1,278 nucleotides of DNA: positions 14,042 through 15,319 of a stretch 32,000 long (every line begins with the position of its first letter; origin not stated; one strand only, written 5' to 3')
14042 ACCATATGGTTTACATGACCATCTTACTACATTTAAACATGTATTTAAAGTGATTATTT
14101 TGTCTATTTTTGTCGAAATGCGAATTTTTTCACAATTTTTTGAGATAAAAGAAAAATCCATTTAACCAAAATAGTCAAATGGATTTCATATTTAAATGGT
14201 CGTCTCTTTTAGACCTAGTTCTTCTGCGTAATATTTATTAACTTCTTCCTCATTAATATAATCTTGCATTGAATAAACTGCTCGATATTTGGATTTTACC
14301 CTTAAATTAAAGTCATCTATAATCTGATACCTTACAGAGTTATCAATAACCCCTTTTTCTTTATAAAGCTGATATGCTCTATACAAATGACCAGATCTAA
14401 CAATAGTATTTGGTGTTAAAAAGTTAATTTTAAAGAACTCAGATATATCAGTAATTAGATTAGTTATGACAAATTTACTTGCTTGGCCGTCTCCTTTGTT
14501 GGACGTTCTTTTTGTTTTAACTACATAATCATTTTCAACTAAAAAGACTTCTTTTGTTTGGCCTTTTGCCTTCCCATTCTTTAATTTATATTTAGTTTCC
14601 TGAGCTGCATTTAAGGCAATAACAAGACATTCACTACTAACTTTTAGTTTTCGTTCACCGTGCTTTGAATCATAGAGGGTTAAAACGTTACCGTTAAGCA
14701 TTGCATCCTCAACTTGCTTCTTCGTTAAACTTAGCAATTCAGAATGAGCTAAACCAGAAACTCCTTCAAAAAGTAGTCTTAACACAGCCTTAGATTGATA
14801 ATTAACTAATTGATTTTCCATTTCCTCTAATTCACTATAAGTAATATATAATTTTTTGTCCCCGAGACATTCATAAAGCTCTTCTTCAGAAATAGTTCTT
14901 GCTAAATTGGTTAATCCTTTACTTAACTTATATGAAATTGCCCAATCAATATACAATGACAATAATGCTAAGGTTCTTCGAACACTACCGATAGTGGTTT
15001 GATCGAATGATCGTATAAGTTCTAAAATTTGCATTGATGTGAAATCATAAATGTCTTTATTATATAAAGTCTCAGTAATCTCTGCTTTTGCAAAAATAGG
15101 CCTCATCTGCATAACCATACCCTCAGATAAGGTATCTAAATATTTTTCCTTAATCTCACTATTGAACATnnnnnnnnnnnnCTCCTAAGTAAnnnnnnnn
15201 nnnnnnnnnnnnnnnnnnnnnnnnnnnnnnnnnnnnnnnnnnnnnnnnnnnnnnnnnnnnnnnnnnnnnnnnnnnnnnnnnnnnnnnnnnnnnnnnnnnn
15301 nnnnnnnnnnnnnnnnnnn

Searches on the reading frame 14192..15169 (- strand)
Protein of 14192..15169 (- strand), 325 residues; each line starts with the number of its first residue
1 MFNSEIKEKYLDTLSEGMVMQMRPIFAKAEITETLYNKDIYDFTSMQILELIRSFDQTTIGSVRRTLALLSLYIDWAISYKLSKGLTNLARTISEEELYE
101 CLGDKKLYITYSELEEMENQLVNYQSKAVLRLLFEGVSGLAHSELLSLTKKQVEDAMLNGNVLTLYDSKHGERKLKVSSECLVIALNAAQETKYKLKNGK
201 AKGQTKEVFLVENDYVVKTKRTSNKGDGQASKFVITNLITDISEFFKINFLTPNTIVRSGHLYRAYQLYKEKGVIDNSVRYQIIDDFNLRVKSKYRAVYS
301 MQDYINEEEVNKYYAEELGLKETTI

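Call 35: search_protein_families(library=pfam, proteins=[window:14192-15169:-], max_evalue=1)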
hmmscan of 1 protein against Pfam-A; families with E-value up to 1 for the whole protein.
window:14192-15169:- (325 aa): 3 families
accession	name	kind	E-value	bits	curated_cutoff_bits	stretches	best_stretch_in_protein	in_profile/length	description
PF22823.1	MrpR_C_cat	-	5.1e-147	487.6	27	1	108-320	1-213/213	MrpR, C-terminal catalytic domain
PF22822.1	MrpR_N_CB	-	9.7e-23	81.1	27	1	1-78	1-78/79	MrpR, N-terminal core-binding domain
PF12964.13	DUF3853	-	0.15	12.6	22.1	0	208-280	19-90/97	Protein of unknown function (DUF3853)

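Call 36: search_solved_structures(query=window:14192-15169:-, max_evalue=0.01)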
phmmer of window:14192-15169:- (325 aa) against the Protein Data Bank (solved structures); distinct sequences matched with E-value up to 0.01: 4.
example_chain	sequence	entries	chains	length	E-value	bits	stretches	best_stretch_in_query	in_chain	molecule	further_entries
8bjv_A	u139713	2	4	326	3.4e-208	693.2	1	1-325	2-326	SPbeta prophage-derived uncharacterized protein YopR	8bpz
8a0a_A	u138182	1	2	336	1.2e-207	691.4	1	2-325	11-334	Bacillus subtilis SPbeta prophage master regulator MrpR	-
8bj6_A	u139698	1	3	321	3.1e-205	683.5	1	1-320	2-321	SPbeta prophage-derived uncharacterized protein YopR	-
9rd5_H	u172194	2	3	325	2.5e-37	132.5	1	1-315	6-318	Core-binding (CB) domain-containing protein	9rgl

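Call 37: search_dna_similar(query=window:14192-15169:-, collection=phages, mode=protein, max_rows=40, rows=spread)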
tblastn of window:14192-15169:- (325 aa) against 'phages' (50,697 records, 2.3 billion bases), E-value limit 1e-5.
Records with a match: 76; places in all: 76; records where one place covers at least 80% of the query: 68.
Best place of each record, by identity: >=99% 13; <60% 63.
By first word of the organism name: Bacillus 59; Mammaliicoccus 4; Staphylococcus 4; Clostridium 3; Geobacillus 2; Brevibacillus 2; Psychrobacillus 1; Alicyclobacillus 1.
By host as written in the record: Bacillus subtilis BEST7003 11; Bacillus anthracis Sterne 10; Bacillus subtilis 7; Bacillus anthracis 7; Bacillus cereus 6; Bacillus subtilis subsp. subtilis str. 168 5; Bacillus subtilis Delta6 3; - 3; and 19 more.
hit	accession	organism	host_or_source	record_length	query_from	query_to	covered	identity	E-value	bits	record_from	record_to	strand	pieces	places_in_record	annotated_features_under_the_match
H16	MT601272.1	Bacillus phage vB_BsuS-Goe11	Bacillus subtilis Delta6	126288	1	325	100%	100.0%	0e+0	657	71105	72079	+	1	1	hypothetical: hypothetical protein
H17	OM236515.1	Bacillus phage SPR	Bacillus subtilis BEST7003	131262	1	325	100%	100.0%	0e+0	657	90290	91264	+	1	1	hypothetical protein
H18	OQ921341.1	Bacillus phage SPbetaL1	Bacillus subtilis BEST7003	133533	1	325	100%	99.7%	0e+0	656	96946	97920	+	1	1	hypothetical protein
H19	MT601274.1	Bacillus phage vB_BsuS-Goe13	Bacillus subtilis Delta6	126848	1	325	100%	99.7%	0e+0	656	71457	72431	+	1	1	hypothetical: hypothetical protein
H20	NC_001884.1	Bacillus phage SPBc2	Bacillus subtilis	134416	1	325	100%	99.7%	0e+0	655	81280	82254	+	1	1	yopR: integrase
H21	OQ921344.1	Bacillus phage SPbetaL4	Bacillus subtilis BEST7003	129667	1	325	100%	99.1%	0e+0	653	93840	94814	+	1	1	hypothetical protein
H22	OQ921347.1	Bacillus phage SPbetaL7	Bacillus subtilis BEST7003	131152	1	325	100%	99.1%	0e+0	653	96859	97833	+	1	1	hypothetical protein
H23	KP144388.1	Geobacillus virus E3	failed fermentation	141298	1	321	99%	34.1%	5e-40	155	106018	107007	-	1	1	integrase-like protein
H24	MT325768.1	Psychrobacillus phage Perkons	Psychrobacillus psychrodurans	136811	1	315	97%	31.0%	2e-32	133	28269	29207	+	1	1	putative integrase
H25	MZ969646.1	Bacillus phage BUCT082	Bacillus subtilis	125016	1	313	96%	30.2%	2e-34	139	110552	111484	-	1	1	integrase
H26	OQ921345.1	Bacillus phage SPbetaL5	Bacillus subtilis BEST7003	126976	1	313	96%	29.8%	7e-34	137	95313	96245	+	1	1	hypothetical protein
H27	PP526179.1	Bacillus phage phi3T-SPBeta hybrid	Bacillus subtilis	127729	1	313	96%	29.8%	7e-34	137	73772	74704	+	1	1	record has no annotation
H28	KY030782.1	Bacillus phage phi3T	Bacillus subtilis str. 168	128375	1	313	96%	29.8%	7e-34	137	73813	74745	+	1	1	hypothetical protein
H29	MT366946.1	Bacillus phage Hyb1phi3Ts-SPbeta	Bacillus subtilis subsp. subtilis str. ...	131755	1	313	96%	29.8%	7e-34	137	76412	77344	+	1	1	hypothetical protein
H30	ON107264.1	Bacillus phage BUCT083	Bacillus subtilis subsp. subtilis str. ...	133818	1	313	96%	29.5%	1e-32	134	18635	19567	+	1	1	integrase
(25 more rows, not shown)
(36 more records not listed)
